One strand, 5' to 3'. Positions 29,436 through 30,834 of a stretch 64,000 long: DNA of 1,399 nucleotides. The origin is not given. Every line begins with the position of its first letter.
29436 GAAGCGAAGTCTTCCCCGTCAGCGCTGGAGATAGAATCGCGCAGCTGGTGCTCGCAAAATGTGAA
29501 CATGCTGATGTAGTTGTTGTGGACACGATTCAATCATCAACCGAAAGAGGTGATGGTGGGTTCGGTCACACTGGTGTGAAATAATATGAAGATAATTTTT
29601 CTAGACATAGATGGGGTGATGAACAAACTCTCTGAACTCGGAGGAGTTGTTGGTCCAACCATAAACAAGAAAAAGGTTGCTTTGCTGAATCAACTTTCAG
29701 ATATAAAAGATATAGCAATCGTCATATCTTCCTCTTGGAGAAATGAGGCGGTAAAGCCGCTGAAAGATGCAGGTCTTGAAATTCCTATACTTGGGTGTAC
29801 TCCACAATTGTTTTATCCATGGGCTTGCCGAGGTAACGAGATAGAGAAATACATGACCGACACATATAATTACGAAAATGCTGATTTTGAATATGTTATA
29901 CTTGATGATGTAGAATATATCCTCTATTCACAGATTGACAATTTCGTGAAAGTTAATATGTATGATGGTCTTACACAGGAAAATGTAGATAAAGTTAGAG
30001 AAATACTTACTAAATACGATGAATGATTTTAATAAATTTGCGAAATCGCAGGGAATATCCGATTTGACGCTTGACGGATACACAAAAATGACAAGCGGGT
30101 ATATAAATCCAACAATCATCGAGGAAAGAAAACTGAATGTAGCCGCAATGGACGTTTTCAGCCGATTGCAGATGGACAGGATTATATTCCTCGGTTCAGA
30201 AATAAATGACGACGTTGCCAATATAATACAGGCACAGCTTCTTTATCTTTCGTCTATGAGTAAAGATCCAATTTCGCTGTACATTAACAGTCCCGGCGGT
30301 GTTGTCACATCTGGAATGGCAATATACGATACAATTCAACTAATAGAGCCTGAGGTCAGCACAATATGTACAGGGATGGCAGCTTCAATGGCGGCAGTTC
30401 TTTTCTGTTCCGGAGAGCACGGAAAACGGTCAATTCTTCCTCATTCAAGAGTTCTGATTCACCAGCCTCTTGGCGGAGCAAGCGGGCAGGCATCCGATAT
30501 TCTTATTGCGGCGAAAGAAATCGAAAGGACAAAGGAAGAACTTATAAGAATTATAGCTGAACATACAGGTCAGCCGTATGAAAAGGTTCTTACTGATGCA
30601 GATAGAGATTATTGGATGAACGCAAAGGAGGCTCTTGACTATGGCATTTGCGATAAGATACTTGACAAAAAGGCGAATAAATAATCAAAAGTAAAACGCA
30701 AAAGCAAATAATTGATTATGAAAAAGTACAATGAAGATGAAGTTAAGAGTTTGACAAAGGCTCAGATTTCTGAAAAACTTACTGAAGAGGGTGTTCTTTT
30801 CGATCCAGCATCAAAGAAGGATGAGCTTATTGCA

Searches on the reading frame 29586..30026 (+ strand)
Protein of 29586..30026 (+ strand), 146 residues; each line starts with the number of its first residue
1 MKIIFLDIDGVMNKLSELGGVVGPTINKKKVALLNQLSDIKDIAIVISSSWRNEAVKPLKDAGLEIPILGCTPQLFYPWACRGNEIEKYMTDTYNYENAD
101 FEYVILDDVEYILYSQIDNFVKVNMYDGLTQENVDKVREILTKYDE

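Call 4: search_protein_families(library=pfam, proteins=[window:29586-30026:+], max_evalue=0.1)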
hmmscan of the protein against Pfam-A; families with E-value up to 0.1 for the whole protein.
window:29586-30026:+ (146 aa): 1 family
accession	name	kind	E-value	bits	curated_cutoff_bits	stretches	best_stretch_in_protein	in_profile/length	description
PF18143.6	HAD_SAK_2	-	6.6e-20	72.3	27.5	1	3-134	1-139/139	HAD domain in Swiss Army Knife RNA repair proteins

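Call 5: search_protein_families(library=phrogs, proteins=[window:29586-30026:+], max_evalue=0.01)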
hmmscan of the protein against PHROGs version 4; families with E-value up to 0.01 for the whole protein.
window:29586-30026:+ (146 aa): 2 families
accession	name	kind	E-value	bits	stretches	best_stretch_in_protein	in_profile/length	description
phrog_1818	-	unknown function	1e-26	94.5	1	1-143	5-154/161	-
phrog_38681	-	unknown function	1.7e-07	32.2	1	68-142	11-90/101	-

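Call 7: search_protein_families(library=ncbifam, proteins=[window:29586-30026:+], max_evalue=0.1)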
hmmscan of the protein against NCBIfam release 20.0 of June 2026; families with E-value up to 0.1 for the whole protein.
window:29586-30026:+ (146 aa): 1 family
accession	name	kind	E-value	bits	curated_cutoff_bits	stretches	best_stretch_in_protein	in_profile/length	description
NF004844.0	PRK06195.1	equivalog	0.025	14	373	0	11-69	240-297/309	DNA polymerase III subunit epsilon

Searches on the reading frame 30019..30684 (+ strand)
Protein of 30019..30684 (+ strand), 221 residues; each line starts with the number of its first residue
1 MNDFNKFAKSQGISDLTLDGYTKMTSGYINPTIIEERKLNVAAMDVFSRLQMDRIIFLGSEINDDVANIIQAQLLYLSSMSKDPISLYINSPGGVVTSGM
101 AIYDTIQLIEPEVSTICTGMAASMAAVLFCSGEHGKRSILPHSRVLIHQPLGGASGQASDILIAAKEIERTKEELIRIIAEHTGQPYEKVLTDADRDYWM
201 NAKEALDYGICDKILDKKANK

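Call 4: search_protein_families(library=pfam, proteins=[window:30019-30684:+], max_evalue=0.1)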
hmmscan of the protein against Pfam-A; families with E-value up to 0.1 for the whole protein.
window:30019-30684:+ (221 aa): 1 family
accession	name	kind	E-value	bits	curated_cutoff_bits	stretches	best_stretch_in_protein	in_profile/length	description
PF00574.28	CLP_protease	-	1.6e-75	253.4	20.2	1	43-217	6-181/182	Clp protease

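Call 5: search_protein_families(library=phrogs, proteins=[window:30019-30684:+], max_evalue=0.01)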
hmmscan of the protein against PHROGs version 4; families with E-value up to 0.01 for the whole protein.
window:30019-30684:+ (221 aa): 11 families
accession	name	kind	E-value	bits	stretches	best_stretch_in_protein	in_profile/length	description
phrog_94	-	head and packaging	8.3e-48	165.3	1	48-220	75-255/622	head maturation protease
phrog_133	-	head and packaging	2.8e-30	106.5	1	80-217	45-181/668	head maturation protease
phrog_2976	-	head and packaging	4.5e-29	103.3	1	70-220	36-187/394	head maturation protease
phrog_1684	-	head and packaging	1.5e-23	84.7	1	76-219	66-207/284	head maturation protease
phrog_3348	-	unknown function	1.1e-18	68.7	1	83-216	66-199/386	-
phrog_1827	-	other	5.1e-14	53.1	1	81-205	51-173/202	ATP-dependent protease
phrog_53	-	head and packaging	2.1e-13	51.3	2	70-133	104-170/583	head maturation protease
phrog_33547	-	unknown function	1.6e-06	28.4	1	80-209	27-153/357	-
phrog_5410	-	other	1.7e-06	28.5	1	82-193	55-157/323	ATP-dependent protease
phrog_23753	-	head and packaging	4.8e-06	27.4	1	79-220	38-177/298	head maturation protease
phrog_13984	-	unknown function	5e-05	24.4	1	85-133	63-111/123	-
